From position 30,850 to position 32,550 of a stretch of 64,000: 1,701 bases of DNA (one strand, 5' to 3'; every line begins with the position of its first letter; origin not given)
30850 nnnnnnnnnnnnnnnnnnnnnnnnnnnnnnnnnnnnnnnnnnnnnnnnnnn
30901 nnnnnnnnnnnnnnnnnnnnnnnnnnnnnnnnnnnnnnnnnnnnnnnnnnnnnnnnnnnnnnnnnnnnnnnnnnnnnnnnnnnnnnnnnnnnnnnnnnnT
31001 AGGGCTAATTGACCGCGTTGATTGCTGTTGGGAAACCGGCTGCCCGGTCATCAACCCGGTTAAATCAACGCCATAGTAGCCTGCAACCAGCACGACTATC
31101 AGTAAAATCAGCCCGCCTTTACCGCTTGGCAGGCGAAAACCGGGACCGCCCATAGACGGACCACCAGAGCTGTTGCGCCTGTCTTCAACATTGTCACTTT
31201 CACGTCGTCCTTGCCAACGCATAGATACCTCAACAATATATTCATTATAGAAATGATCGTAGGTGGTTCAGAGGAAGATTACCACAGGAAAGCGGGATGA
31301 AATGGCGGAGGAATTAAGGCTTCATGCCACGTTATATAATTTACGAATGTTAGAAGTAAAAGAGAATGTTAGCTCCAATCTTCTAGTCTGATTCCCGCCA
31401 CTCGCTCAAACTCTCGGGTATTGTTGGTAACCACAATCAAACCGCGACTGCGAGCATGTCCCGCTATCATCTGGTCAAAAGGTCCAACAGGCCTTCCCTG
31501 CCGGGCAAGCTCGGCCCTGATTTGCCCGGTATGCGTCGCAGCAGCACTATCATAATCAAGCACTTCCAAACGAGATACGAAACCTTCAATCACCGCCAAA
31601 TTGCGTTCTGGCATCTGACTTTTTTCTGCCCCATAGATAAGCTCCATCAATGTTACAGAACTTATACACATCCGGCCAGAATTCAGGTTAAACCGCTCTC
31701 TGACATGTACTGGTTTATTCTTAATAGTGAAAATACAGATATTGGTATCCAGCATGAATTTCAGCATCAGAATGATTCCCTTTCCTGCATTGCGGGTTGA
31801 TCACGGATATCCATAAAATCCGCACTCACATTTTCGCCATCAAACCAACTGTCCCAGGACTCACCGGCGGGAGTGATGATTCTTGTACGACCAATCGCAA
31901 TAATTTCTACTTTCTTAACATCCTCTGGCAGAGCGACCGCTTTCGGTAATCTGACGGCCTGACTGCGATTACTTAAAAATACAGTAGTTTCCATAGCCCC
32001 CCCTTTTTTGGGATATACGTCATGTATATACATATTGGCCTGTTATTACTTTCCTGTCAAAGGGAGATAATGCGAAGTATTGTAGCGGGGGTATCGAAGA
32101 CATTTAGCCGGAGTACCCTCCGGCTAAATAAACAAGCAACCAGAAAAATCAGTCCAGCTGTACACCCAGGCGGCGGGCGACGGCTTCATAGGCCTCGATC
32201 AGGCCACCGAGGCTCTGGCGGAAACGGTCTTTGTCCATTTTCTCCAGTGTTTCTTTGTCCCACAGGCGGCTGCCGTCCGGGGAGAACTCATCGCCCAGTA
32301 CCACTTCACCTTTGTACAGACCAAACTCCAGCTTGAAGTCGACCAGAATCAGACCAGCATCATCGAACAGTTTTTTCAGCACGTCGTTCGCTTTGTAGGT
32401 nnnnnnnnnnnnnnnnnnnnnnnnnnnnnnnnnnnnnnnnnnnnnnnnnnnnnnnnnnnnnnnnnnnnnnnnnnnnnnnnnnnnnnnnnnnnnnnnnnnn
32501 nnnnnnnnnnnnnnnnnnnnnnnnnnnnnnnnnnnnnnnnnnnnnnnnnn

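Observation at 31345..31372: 9-bp direct repeat at the 3' boundary of the toxin gene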

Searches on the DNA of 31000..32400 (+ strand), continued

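Call 23: get_annotated_region(hit=H44, flank=400)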
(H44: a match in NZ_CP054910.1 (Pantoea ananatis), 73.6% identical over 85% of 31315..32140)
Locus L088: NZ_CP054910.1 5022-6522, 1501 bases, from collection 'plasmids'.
description: Pantoea ananatis strain FDAARGOS_680 plasmid unnamed2, complete sequence
organism: Pantoea ananatis (NCBI taxid 553)
taxonomy: Bacteria; Pseudomonadota; Gammaproteobacteria; Enterobacterales; Erwiniaceae; Pantoea; Pantoea ananatis
host: -; source: -; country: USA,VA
typing (MOB-suite, as given by PLSDB): conjugative; relaxase MOBF; mating-pair formation MPF_F
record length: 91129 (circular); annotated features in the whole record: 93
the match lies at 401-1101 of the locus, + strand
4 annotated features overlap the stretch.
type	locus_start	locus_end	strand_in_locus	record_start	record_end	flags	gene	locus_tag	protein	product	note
CDS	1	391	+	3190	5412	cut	traD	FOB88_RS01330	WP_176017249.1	type IV conjugative transfer system coupling protein TraD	-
CDS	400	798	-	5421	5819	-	-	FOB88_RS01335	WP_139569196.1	type II toxin-antitoxin system VapC family toxin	-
CDS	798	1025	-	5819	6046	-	vapB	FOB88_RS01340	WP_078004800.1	toxin-antitoxin system antitoxin VapB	-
CDS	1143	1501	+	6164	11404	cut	traI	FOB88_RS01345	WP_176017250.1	conjugative transfer relaxase/helicase TraI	-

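Call 24: get_annotated_region(hit=H63, flank=400)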
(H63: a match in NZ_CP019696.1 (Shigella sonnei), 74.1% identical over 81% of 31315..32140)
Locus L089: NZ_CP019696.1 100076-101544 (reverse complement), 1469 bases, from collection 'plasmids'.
description: Shigella sonnei strain 75/02 plasmid pInv_75_02_1, complete sequence
organism: Shigella sonnei (NCBI taxid 624)
taxonomy: Bacteria; Pseudomonadota; Gammaproteobacteria; Enterobacterales; Enterobacteriaceae; Shigella; Shigella sonnei
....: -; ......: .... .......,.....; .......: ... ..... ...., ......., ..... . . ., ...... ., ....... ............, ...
typing (MOB-suite, as given by PLSDB): conjugative; replicon IncFIA,IncFIC; relaxase MOBF,MOBF,MOBP; mating-pair formation MPF_Unknown
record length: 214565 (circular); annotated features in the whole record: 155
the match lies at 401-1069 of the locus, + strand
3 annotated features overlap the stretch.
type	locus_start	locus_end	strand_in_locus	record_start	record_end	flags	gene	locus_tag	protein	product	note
CDS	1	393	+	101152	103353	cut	traD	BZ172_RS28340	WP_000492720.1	type IV conjugative transfer system coupling protein TraD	-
CDS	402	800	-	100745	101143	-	-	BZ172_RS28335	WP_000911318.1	type II toxin-antitoxin system VapC family toxin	-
CDS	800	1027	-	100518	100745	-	vapB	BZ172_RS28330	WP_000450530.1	toxin-antitoxin system antitoxin VapB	-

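Call 25: get_annotated_region(hit=H45, flank=400)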
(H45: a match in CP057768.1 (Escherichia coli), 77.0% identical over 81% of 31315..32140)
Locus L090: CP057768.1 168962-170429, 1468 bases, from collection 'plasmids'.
description: Escherichia coli strain RHB15-C23 plasmid pRHB15-C23_2, complete sequence
organism: Escherichia coli (NCBI taxid 562)
taxonomy: Bacteria; Pseudomonadota; Gammaproteobacteria; Enterobacterales; Enterobacteriaceae; Escherichia; Escherichia coli
host: -; source: culture,Pooled sheep faecal samples collected from floor of farm; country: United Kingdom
typing (MOB-suite, as given by PLSDB): conjugative; replicon IncFIA,IncFIA,IncFII; relaxase MOBF,MOBF; mating-pair formation MPF_F
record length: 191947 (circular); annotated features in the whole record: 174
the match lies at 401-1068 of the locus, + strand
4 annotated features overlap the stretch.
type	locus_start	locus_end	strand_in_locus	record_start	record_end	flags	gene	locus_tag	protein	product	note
CDS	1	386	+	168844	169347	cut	-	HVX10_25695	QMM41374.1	DUF2726 domain-containing protein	-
CDS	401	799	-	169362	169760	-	vapC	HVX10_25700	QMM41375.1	tRNA(fMet)-specific endonuclease VapC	-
CDS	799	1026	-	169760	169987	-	vapB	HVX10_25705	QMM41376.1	toxin-antitoxin system antitoxin VapB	-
CDS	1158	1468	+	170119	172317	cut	traD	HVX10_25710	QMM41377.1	type IV conjugative transfer system coupling protein TraD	-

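Call 26: get_annotated_region(hit=H42, flank=3000)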
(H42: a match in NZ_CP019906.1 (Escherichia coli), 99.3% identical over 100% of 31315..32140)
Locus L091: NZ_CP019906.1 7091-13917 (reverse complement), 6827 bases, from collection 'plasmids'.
description: Escherichia coli strain MDR_56 plasmid unnamed5, complete sequence
organism: Escherichia coli (NCBI taxid 562)
taxonomy: Bacteria; Pseudomonadota; Gammaproteobacteria; Enterobacterales; Enterobacteriaceae; Escherichia; Escherichia coli
host: -; source: Homo sapiens,human; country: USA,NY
typing (MOB-suite, as given by PLSDB): non-mobilizable
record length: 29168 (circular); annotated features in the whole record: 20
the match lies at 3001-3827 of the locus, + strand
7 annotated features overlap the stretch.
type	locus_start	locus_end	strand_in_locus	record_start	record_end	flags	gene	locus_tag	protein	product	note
CDS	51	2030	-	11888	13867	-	tmcA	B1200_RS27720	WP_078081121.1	tRNA cytosine(34) acetyltransferase TmcA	-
CDS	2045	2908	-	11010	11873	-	-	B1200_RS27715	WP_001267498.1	neutral zinc metallopeptidase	-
CDS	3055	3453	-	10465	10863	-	-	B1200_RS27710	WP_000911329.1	type II toxin-antitoxin system VapC family toxin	-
CDS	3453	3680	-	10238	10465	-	vapB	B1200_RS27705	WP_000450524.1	toxin-antitoxin system antitoxin VapB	-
CDS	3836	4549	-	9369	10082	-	purC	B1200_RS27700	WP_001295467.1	phosphoribosylaminoimidazolesuccinocarboxamide synthase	GO:0006164 - purine nucleotide biosynthetic process [Evidence IEA]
CDS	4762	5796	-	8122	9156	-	bamC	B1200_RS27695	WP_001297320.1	outer membrane protein assembly factor BamC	-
CDS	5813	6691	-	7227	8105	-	dapA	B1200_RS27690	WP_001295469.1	4-hydroxy-tetrahydrodipicolinate synthase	GO:0009089 - lysine biosynthetic process via diaminopimelate [Evidence IEA]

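Call 35: search_rna_families(source=window, start=31100, end=32300, threshold=evalue, max_evalue=1)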
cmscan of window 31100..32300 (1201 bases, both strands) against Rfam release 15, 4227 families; matches with E-value up to 1: 0.
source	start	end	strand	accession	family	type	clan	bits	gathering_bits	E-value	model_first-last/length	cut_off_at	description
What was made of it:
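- On Intrinsic terminator or regulatory repeat downstream of vapC: No Rfam match at E <= 1 (call 35).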

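Call 41: search_dna_similar(query=L087:2515-2712:+, collection=ecoli_genomes, mode=near, max_rows=12)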
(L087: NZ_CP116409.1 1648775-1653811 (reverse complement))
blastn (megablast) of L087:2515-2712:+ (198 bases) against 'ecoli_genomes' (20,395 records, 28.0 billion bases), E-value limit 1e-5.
Records with a match: 1334; places in all: 1334; records where one place covers at least 80% of the query: 2.
Genomes with a match: 1334 of 5426; with a place that covers at least 80% of the query: 2. Places per genome that has any: lowest 1, median 1, highest 1. On chromosomes: 1334 places; on plasmids: 0.
Best place of each record, by identity: >=99% 248; 95-99% 1076; 90-95% 10.
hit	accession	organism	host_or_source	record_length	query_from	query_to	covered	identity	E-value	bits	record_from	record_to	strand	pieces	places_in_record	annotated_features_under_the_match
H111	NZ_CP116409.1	Escherichia coli strain HH97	Pre-treated sample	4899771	1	198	100%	100.0%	2e-98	366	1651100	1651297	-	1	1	none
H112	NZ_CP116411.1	Escherichia coli strain HH45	Pre-treated sample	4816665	1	198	100%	99.0%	4e-95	355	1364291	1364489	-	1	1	none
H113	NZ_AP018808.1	Escherichia coli strain E2865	Bos taurus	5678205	48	198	42%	96.5%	3e-11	141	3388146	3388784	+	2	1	vapC: type II toxin-antitoxin system tRNA(fMet)-specific endonuclease VapC | vapB: toxin-antitoxin system antitoxin VapB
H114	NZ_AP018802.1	Escherichia coli strain E2863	Bos taurus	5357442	48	198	42%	96.5%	3e-11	141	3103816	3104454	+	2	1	vapC: type II toxin-antitoxin system tRNA(fMet)-specific endonuclease VapC | vapB: toxin-antitoxin system antitoxin VapB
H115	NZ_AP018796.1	Escherichia coli strain E2855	Bos taurus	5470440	48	198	42%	96.5%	3e-11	141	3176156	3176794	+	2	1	vapC: type II toxin-antitoxin system tRNA(fMet)-specific endonuclease VapC | vapB: toxin-antitoxin system antitoxin VapB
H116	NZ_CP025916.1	Escherichia coli strain 120899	Homo sapiens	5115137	48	198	42%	96.5%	3e-11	141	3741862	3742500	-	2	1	vapC: type II toxin-antitoxin system tRNA(fMet)-specific endonuclease VapC | vapB: toxin-antitoxin system antitoxin VapB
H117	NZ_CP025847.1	Escherichia coli strain 602354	Homo sapiens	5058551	48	198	42%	96.5%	3e-11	141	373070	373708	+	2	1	vapC: type II toxin-antitoxin system tRNA(fMet)-specific endonuclease VapC | vapB: toxin-antitoxin system antitoxin VapB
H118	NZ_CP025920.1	Escherichia coli strain 103605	Homo sapiens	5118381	48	198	42%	96.5%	3e-11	141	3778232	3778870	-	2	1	vapC: type II toxin-antitoxin system tRNA(fMet)-specific endonuclease VapC | vapB: toxin-antitoxin system antitoxin VapB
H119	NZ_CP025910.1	Escherichia coli strain 204446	Homo sapiens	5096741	48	198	42%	96.5%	3e-11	141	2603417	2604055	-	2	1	vapC: type II toxin-antitoxin system tRNA(fMet)-specific endonuclease VapC | vapB: toxin-antitoxin system antitoxin VapB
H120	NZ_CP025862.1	Escherichia coli strain 504237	Homo sapiens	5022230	48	198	42%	96.5%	3e-11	141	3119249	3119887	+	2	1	vapC: type II toxin-antitoxin system tRNA(fMet)-specific endonuclease VapC | vapB: toxin-antitoxin system antitoxin VapB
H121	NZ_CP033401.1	Escherichia coli strain WCHEC020031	Homo sapiens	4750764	48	198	42%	96.5%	3e-11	141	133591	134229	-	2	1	vapC: type II toxin-antitoxin system tRNA(fMet)-specific endonuclease VapC | vapB: toxin-antitoxin system antitoxin VapB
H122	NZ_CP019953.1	Escherichia coli M8 strain M8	Mus musculus C57Bl/6J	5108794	48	198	42%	96.5%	3e-11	141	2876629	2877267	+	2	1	vapC: type II toxin-antitoxin system tRNA(fMet)-specific endonuclease VapC | vapB: toxin-antitoxin system antitoxin VapB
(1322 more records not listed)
